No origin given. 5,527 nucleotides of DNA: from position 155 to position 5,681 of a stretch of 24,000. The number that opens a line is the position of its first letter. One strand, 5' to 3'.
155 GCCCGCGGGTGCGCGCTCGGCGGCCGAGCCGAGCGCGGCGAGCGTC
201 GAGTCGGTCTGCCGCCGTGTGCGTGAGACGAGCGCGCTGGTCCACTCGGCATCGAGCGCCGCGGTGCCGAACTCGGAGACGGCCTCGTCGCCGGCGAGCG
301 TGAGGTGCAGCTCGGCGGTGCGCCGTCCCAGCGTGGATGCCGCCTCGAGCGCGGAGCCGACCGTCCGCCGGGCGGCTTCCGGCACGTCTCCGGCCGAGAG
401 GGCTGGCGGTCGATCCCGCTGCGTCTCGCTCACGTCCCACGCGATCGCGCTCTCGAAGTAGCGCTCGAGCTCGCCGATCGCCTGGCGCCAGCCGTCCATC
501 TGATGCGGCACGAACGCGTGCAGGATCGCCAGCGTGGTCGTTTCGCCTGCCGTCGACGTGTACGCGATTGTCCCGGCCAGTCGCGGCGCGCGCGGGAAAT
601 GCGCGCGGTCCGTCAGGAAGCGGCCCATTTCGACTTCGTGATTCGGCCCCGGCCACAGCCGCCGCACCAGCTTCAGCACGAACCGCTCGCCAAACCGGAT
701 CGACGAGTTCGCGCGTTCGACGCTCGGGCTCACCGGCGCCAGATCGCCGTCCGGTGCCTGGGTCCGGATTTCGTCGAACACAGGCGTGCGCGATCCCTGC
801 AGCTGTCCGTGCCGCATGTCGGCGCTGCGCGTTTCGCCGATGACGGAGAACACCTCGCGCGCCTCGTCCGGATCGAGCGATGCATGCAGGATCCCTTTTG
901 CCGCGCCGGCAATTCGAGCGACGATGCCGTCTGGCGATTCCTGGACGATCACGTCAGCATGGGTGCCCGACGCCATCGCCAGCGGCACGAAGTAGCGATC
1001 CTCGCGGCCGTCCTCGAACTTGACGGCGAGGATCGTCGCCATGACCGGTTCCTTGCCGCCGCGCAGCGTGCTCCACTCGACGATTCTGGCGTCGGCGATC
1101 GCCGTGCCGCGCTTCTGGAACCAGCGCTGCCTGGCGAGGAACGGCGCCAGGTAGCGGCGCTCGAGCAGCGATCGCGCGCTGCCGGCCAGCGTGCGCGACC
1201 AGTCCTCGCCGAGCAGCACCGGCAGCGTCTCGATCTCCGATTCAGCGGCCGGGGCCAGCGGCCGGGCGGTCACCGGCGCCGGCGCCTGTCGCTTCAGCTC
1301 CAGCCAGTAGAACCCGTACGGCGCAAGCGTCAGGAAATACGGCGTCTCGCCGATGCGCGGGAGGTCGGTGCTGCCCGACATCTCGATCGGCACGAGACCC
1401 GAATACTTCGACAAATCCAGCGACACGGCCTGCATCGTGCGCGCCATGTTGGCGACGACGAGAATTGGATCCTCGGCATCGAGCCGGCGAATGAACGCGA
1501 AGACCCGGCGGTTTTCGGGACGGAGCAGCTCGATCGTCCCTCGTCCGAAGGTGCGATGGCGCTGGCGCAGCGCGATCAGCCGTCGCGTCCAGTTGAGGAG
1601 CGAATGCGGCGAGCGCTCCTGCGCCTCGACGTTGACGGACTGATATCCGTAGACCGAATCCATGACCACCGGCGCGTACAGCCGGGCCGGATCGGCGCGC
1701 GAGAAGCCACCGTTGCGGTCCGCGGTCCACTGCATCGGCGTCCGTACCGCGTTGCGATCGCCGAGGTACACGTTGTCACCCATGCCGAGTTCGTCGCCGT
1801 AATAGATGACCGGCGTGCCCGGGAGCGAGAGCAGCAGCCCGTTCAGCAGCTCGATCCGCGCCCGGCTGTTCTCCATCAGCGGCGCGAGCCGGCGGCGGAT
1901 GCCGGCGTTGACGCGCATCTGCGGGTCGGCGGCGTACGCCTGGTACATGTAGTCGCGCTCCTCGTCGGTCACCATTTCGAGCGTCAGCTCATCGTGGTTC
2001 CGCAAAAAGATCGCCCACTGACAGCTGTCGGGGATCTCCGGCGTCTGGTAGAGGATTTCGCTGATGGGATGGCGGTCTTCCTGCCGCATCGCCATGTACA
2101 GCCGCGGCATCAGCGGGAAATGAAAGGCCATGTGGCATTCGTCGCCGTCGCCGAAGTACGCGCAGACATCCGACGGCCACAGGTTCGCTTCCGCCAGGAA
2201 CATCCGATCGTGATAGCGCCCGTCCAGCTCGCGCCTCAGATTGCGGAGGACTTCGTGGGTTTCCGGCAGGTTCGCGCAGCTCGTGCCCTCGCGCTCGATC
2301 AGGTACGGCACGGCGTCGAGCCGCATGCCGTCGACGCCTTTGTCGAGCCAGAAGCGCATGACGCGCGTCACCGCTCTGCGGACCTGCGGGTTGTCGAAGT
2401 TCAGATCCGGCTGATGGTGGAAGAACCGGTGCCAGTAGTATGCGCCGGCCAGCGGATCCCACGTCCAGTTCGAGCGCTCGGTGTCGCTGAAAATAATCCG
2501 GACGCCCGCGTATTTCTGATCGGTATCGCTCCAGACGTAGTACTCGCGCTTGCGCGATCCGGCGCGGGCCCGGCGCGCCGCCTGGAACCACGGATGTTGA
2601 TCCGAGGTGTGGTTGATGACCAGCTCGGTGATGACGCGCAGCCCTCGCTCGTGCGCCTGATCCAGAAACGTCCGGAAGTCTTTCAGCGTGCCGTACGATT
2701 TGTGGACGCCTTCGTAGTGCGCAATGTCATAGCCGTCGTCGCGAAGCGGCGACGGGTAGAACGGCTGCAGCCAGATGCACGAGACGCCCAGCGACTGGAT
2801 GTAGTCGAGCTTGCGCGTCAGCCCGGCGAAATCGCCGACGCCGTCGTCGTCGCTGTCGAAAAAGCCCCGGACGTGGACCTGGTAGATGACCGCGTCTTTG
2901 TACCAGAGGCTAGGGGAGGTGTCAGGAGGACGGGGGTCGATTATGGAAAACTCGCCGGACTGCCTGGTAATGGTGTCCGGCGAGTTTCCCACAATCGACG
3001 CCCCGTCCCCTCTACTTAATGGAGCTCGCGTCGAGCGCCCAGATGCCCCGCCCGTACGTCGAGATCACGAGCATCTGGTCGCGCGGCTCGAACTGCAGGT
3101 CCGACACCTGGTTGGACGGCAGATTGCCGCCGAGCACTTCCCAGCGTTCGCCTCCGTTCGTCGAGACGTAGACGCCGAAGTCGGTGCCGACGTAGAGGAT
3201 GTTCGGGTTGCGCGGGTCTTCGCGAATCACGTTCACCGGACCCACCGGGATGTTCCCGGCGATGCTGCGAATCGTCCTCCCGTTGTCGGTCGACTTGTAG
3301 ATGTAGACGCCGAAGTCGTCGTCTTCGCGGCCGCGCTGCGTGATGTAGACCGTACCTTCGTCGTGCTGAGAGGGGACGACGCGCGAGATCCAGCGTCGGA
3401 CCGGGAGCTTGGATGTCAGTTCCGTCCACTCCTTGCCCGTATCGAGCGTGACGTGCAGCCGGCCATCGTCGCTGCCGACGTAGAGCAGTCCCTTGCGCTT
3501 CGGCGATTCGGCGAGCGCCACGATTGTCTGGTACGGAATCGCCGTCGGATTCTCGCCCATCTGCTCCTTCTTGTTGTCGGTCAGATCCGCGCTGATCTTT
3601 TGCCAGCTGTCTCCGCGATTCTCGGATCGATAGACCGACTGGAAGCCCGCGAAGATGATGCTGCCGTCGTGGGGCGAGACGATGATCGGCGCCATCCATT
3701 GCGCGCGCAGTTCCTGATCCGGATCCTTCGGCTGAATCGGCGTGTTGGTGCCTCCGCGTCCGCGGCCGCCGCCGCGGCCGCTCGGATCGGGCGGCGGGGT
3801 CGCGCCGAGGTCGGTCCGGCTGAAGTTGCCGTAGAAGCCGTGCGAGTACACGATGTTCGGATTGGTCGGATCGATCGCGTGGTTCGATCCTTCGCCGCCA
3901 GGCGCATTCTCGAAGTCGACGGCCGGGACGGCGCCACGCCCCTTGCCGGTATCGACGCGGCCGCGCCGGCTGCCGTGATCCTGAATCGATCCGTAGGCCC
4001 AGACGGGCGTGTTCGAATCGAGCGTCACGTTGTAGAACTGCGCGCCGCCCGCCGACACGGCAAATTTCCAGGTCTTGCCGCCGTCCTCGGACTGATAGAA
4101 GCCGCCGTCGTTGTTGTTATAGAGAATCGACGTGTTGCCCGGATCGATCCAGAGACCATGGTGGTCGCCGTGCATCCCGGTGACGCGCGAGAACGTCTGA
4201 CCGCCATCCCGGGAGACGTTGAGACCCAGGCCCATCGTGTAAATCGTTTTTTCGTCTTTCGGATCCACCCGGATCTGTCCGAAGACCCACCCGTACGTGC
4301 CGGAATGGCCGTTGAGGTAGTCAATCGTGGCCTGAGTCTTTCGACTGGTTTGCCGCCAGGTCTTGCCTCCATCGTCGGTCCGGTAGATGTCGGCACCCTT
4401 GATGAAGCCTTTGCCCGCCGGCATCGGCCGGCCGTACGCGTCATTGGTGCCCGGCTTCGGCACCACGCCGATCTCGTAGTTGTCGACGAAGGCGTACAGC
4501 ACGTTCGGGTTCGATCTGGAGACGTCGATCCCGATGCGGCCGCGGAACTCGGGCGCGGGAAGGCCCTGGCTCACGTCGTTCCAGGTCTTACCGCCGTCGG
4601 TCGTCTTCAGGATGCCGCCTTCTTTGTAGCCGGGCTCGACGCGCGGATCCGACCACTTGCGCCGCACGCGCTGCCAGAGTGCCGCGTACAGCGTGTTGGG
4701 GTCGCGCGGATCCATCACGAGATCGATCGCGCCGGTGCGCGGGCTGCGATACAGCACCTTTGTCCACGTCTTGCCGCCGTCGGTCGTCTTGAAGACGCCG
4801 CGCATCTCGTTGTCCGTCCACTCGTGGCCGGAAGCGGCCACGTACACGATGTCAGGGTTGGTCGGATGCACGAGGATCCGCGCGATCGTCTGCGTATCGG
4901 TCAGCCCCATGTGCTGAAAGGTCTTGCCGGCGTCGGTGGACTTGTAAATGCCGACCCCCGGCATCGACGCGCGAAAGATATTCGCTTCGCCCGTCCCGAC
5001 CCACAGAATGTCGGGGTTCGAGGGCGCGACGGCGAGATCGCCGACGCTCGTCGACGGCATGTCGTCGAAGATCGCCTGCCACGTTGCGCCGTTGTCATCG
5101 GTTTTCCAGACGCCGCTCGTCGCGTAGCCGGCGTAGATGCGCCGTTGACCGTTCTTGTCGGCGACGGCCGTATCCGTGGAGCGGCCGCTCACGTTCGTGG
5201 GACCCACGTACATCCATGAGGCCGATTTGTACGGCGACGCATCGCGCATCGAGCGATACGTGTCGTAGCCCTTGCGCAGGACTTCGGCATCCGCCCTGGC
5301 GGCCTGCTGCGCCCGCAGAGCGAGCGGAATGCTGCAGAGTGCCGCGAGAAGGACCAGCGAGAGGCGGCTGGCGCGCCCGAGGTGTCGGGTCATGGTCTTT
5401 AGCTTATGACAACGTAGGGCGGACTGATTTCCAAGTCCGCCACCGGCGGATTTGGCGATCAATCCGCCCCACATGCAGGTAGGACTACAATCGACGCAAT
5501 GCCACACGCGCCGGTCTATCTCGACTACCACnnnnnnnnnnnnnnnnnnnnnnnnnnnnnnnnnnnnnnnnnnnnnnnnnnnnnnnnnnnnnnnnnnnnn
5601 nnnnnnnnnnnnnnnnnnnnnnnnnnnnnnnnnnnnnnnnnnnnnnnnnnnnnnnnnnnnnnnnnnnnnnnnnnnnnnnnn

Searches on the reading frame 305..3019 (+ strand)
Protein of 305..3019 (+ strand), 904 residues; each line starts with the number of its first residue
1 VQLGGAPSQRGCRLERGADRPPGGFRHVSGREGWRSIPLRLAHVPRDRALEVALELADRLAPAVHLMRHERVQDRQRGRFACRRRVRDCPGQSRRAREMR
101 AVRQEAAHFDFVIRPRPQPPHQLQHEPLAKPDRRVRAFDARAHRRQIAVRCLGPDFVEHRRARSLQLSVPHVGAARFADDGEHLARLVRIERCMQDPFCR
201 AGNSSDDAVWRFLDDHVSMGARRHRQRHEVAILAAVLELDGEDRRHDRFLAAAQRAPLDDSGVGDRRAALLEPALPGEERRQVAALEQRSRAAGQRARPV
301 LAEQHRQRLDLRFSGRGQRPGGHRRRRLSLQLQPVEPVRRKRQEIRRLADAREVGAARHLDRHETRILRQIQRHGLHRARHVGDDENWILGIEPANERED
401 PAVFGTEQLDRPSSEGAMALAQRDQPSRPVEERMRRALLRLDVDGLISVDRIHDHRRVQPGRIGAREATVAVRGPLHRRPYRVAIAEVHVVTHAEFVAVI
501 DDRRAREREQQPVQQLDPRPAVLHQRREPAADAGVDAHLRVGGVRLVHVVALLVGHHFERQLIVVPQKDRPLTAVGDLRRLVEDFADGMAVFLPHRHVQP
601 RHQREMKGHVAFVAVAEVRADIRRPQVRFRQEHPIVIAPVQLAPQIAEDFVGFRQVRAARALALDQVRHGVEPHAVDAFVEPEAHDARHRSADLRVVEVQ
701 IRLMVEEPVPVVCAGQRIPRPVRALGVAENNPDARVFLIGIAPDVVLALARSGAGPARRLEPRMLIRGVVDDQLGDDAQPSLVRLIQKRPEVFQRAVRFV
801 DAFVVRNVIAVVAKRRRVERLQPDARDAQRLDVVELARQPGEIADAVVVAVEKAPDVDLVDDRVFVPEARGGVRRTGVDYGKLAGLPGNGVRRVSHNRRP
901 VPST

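Call 64: search_protein_families(library=pfam, proteins=[window:305-3019:+], max_evalue=0.001)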
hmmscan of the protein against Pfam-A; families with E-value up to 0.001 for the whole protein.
window:305-3019:+ (904 aa): 0 families

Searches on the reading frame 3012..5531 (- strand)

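Call 64: search_protein_families(library=pfam, proteins=[window:3012-5531:-], max_evalue=0.001)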
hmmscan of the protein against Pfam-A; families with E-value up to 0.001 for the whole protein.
window:3012-5531:- (839 aa): 4 families
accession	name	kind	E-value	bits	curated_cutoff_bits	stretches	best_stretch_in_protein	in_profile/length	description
PF15902.12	Sortilin-Vps10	-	7.2e-34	117.8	33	2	195-330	3-122/446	Sortilin, neurotensin receptor 3,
PF02012.26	BNR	-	1.9e-14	51.7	27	0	383-393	1-11/12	BNR/Asp-box repeat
PF14870.12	PSII_BNR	-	3.7e-07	30.1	27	0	374-497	30-146/303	Photosynthesis system II assembly factor YCF48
PF24316.1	Tli3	-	3.8e-05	24.5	27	0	730-756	67-98/129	T6SS Tli3 immunity protein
